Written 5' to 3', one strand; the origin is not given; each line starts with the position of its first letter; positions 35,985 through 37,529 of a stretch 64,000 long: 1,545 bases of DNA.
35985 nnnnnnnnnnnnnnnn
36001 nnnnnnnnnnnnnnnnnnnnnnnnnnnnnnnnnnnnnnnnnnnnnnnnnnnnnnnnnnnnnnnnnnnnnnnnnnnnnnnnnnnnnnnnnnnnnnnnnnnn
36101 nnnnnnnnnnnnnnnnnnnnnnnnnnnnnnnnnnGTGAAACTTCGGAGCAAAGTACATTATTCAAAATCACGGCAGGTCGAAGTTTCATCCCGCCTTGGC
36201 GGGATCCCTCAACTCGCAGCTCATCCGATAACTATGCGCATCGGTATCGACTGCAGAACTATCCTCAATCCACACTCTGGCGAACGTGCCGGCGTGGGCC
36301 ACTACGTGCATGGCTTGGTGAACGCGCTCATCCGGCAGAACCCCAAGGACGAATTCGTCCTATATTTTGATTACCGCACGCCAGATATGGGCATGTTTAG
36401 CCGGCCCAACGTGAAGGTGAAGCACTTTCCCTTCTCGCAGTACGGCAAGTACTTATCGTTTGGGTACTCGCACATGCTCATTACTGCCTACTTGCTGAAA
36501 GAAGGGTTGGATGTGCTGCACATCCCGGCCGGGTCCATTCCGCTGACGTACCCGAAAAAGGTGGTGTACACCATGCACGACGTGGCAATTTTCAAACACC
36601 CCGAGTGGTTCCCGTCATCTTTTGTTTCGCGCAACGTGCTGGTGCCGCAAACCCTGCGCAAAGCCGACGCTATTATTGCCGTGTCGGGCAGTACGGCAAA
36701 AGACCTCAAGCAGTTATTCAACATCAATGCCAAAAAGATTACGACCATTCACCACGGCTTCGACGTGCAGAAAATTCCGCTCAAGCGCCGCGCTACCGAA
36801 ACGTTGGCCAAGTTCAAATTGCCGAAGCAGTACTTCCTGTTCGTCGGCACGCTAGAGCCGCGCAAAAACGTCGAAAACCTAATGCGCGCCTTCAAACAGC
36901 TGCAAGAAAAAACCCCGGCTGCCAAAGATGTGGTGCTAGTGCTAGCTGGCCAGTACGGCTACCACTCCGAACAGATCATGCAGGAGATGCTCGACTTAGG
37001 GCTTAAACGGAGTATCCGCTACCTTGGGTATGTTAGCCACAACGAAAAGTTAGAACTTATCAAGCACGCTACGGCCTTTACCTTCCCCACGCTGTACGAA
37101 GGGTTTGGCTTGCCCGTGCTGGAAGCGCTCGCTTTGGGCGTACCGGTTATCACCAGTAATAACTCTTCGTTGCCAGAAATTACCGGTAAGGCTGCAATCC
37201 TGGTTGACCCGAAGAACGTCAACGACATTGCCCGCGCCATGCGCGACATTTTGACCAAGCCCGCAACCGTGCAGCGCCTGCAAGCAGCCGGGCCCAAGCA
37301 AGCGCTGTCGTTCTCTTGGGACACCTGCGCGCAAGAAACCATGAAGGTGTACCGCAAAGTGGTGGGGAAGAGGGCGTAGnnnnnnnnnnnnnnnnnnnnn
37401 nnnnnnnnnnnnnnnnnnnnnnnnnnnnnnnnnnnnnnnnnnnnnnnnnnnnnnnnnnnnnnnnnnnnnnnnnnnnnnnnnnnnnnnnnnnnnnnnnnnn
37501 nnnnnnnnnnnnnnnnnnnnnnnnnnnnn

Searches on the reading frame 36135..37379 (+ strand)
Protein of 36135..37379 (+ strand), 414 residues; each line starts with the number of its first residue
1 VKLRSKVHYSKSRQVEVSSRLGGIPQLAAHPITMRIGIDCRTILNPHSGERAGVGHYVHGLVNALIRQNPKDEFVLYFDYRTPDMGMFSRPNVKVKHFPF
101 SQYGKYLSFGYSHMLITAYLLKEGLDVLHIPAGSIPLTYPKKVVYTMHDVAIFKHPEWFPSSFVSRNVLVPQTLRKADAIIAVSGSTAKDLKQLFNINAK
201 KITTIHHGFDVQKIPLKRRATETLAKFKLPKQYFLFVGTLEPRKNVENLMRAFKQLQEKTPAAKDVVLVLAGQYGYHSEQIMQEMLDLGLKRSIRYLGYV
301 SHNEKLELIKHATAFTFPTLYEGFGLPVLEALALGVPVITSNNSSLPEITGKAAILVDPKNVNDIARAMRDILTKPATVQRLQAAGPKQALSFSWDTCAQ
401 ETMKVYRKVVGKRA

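Call 15: search_protein_families(library=pfam, proteins=[window:36135-37379:+], max_evalue=0.001)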
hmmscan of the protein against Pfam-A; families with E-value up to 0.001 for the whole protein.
window:36135-37379:+ (414 aa): 6 families
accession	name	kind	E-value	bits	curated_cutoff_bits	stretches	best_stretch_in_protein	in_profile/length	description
PF00534.26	Glycos_transf_1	-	1.4e-36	126.1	26.4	1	229-388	13-171/172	Glycosyl transferases group 1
PF13692.12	Glyco_trans_1_4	-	7.1e-30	104.6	27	1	232-374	2-141/142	Glycosyl transferases group 1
PF13439.12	Glyco_transf_4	-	3.3e-16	60.2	28.5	1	53-212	3-169/170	Glycosyltransferase Family 4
PF20706.3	GT4-conflict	-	4.6e-14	52.6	26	1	174-400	144-383/385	Family 4 Glycosyltransferase in conflict systems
PF13524.12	Glyco_trans_1_2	-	3.1e-05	24.4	25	1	264-400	13-140/144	Glycosyl transferase-like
PF13579.12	Glyco_trans_4_4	-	4.5e-05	24.3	29.7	1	53-207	2-157/158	Glycosyl transferase 4-like domain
